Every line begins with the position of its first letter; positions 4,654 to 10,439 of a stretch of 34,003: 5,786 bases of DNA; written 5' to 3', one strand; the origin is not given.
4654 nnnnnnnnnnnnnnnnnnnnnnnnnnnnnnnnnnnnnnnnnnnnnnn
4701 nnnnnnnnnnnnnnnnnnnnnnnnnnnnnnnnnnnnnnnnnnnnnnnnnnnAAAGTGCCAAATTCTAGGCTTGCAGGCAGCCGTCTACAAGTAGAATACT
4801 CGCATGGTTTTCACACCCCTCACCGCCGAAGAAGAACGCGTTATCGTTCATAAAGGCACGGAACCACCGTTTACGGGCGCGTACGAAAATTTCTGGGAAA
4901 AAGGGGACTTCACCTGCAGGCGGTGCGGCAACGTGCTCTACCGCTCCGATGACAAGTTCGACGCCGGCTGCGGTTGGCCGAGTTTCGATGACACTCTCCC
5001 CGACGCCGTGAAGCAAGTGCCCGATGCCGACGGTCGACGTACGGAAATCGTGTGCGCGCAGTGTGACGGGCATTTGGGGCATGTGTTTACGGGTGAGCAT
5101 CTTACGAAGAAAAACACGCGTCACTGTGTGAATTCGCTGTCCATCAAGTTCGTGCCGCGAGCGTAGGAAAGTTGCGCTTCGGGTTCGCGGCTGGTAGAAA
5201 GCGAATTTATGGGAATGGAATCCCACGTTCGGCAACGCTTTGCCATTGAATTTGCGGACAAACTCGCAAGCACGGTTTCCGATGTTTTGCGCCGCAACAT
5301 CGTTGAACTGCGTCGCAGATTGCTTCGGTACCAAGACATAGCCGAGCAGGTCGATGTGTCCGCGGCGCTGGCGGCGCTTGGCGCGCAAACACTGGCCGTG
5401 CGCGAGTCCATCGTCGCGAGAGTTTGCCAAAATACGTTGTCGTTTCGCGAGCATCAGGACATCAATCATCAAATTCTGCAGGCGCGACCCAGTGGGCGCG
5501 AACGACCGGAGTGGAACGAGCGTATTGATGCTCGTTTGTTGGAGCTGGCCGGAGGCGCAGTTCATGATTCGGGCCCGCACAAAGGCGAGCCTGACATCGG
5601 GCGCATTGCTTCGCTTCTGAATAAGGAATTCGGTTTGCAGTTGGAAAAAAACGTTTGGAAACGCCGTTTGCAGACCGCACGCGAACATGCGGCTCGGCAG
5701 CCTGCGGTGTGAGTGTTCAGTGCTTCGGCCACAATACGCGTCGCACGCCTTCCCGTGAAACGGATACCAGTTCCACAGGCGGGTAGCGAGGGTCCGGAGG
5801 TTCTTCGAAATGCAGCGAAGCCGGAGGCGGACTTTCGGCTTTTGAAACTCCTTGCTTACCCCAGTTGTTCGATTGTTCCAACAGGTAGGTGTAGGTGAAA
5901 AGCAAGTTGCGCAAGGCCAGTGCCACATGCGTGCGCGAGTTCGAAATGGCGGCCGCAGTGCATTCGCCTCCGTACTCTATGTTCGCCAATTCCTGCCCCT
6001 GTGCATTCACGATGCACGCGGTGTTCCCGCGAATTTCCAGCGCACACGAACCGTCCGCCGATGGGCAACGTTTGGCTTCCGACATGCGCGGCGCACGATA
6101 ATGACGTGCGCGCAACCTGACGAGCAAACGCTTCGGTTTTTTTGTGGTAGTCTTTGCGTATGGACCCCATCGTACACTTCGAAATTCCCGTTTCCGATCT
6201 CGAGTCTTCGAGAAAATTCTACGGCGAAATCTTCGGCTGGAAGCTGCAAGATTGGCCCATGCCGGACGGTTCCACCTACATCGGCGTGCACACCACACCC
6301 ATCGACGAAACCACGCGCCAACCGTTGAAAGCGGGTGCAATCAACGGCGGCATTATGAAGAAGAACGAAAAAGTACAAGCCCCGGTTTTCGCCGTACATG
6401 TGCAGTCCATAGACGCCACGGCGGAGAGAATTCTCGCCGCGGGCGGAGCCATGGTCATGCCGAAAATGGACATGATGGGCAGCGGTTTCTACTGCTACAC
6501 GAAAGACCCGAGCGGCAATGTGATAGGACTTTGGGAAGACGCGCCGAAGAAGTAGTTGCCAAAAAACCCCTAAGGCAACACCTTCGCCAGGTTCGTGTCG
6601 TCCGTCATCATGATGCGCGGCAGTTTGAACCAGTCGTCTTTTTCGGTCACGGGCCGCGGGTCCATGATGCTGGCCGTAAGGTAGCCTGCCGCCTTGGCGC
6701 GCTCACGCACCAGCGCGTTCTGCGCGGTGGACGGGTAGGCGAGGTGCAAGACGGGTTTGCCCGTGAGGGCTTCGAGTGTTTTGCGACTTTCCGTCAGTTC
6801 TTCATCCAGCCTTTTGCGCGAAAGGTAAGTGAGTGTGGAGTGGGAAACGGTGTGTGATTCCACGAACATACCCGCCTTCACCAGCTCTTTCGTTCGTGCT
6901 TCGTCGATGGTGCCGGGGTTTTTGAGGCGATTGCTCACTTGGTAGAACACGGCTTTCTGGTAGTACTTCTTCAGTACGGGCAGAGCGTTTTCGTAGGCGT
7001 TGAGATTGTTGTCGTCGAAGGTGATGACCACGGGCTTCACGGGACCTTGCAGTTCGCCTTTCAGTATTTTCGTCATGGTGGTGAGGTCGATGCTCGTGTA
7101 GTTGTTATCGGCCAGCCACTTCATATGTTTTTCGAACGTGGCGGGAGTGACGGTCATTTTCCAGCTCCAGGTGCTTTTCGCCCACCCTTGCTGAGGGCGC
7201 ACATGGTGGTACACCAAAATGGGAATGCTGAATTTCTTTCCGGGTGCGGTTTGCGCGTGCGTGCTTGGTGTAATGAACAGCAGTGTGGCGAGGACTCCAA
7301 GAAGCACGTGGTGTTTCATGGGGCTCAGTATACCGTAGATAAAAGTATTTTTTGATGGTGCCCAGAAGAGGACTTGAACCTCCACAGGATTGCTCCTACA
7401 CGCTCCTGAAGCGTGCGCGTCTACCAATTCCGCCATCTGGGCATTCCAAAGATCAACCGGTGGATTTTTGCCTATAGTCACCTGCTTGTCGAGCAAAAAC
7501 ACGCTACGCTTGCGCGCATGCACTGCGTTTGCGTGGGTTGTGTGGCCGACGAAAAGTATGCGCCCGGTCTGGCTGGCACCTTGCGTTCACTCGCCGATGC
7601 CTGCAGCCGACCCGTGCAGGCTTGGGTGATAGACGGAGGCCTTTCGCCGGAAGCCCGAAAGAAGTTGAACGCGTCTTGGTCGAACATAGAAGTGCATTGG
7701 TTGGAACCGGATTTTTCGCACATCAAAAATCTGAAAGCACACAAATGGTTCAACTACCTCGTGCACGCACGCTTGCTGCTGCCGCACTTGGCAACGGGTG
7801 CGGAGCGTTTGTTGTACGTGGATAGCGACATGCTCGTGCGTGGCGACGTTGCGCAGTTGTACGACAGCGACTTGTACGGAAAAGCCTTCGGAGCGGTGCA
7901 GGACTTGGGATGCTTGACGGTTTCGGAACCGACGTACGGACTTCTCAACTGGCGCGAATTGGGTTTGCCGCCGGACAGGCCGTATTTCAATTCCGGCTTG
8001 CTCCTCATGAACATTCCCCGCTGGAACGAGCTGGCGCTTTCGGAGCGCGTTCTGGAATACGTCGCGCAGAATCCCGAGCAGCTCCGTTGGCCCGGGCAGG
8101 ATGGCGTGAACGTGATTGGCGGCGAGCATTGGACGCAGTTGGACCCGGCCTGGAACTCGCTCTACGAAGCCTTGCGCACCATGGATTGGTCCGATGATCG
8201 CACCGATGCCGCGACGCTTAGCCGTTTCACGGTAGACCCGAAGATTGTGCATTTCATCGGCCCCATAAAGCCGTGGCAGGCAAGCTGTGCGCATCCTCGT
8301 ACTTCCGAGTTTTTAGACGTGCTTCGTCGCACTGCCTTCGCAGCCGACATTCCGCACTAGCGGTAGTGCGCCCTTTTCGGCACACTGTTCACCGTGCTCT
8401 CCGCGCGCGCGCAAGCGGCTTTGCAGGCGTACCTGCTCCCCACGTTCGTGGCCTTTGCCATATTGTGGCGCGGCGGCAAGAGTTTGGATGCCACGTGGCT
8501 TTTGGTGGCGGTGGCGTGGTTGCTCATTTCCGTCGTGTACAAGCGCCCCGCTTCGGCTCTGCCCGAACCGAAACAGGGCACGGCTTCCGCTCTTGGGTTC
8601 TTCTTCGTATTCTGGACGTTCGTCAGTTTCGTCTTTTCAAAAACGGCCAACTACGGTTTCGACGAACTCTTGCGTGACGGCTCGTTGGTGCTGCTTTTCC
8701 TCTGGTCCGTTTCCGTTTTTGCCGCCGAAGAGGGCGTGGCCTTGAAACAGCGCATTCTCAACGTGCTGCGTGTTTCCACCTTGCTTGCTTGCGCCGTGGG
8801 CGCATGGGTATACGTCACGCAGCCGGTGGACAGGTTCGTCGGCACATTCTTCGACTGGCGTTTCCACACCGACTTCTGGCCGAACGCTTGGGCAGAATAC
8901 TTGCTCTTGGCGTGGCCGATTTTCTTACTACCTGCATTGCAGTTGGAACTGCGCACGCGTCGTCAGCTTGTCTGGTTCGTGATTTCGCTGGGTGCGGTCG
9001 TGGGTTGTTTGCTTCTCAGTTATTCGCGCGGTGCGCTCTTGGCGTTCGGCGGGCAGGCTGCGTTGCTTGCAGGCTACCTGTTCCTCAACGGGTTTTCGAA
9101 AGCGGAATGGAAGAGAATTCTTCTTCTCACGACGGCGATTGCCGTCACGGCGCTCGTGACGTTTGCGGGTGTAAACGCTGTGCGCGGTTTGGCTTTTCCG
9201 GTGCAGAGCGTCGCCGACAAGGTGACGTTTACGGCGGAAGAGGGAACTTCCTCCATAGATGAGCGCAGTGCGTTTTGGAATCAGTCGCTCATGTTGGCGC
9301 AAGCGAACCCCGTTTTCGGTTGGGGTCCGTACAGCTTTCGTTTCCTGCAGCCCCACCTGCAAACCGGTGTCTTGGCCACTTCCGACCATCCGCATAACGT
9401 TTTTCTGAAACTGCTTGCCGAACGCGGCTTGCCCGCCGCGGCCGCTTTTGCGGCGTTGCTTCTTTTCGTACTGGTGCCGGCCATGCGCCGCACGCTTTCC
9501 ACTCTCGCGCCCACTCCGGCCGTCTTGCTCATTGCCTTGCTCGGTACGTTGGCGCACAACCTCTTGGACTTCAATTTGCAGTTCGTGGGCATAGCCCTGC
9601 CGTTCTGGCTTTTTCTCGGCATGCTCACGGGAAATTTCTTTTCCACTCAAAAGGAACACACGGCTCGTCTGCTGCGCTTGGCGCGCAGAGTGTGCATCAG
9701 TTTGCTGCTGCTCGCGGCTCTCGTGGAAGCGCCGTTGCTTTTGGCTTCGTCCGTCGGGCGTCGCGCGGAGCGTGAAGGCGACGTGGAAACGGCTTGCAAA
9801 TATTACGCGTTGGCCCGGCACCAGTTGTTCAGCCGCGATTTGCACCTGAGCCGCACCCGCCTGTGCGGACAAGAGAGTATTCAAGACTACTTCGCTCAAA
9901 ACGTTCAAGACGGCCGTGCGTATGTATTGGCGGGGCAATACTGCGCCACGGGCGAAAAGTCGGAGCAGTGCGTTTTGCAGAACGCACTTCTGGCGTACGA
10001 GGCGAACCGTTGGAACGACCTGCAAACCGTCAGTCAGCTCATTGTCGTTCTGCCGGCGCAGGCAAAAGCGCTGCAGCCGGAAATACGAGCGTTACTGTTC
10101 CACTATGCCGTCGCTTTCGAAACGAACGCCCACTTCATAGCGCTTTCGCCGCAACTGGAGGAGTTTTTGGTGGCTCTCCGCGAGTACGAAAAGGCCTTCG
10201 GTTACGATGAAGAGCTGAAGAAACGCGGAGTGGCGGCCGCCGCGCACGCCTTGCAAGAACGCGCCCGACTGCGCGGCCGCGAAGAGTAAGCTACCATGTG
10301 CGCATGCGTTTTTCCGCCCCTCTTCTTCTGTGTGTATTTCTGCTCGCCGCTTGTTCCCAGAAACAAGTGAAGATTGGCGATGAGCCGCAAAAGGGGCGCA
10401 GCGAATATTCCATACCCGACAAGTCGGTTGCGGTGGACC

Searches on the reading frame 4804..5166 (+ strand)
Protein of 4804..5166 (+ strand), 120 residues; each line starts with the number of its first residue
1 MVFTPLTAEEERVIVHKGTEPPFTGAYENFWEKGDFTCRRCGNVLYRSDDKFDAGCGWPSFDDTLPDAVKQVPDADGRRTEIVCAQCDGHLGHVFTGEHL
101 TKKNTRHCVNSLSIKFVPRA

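Call 31: search_protein_families(library=pfam, proteins=[window:4804-5166:+], max_evalue=0.001)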
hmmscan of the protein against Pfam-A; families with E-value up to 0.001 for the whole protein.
window:4804-5166:+ (120 aa): 3 families
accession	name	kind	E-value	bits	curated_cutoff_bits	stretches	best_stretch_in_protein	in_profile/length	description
PF01641.26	SelR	-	8.4e-42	142.2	24.9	1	6-118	1-116/116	SelR domain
PF08271.17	Zn_Ribbon_TF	-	0.00032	20.6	29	0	32-45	16-29/43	TFIIB zinc-binding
PF24046.1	At4g08330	-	0.00077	19.9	27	0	76-105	73-102/129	At4g08330 beta-tent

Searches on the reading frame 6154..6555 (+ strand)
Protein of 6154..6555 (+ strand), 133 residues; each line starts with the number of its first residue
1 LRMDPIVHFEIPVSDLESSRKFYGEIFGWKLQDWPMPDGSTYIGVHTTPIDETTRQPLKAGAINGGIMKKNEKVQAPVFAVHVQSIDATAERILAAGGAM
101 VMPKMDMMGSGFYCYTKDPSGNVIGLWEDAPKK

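Call 31: search_protein_families(library=pfam, proteins=[window:6154-6555:+], max_evalue=0.001)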
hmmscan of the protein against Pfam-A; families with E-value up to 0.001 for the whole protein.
window:6154-6555:+ (133 aa): 3 families
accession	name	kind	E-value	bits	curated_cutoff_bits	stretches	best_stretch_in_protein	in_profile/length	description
PF00903.31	Glyoxalase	-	6.6e-13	49.5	20.6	1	6-124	2-119/121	Glyoxalase/Bleomycin resistance protein/Dioxygenase superfamily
PF22677.2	Ble-like_N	-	1.7e-11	44.1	24.5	1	6-37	2-33/41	Bleomycin resistance protein-like N-terminal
PF18029.7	Glyoxalase_6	-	1.3e-05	26.3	23.6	1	13-124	6-103/106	Glyoxalase-like domain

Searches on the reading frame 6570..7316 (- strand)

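Call 31: search_protein_families(library=pfam, proteins=[window:6570-7316:-], max_evalue=0.001)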
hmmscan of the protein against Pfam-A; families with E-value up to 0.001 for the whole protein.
window:6570-7316:- (248 aa): 1 family
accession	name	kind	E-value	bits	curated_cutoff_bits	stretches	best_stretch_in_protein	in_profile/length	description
PF01522.26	Polysacc_deac_1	-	5.2e-25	88.3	23.1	1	92-213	5-122/124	Polysaccharide deacetylase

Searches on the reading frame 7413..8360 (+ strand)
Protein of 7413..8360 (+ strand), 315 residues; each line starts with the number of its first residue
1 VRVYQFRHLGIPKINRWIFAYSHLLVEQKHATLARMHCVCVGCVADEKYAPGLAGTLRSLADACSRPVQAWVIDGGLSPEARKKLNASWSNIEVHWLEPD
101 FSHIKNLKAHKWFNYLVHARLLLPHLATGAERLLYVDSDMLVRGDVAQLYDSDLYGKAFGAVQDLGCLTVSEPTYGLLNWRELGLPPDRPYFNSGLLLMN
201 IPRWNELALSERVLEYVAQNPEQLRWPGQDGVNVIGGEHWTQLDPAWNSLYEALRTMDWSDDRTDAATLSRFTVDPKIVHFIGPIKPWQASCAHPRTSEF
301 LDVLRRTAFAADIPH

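Call 31: search_protein_families(library=pfam, proteins=[window:7413-8360:+], max_evalue=0.001)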
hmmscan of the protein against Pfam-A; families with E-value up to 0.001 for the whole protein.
window:7413-8360:+ (315 aa): 2 families
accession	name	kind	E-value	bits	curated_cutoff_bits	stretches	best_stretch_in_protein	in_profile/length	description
PF01501.26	Glyco_transf_8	-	7.4e-36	124.4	24.3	1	43-290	4-251/253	Glycosyl transferase family 8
PF18404.7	Glyco_transf_24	-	7e-07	29.4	25.7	1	57-162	20-128/268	Glucosyltransferase 24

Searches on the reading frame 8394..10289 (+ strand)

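Call 31: search_protein_families(library=pfam, proteins=[window:8394-10289:+], max_evalue=0.001)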
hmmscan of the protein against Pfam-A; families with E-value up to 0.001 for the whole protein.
window:8394-10289:+ (631 aa): 1 family
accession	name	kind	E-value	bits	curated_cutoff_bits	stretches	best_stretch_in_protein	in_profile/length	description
PF04932.20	Wzy_C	-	4.1e-19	69.3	31.7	1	201-352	5-148/149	O-Antigen ligase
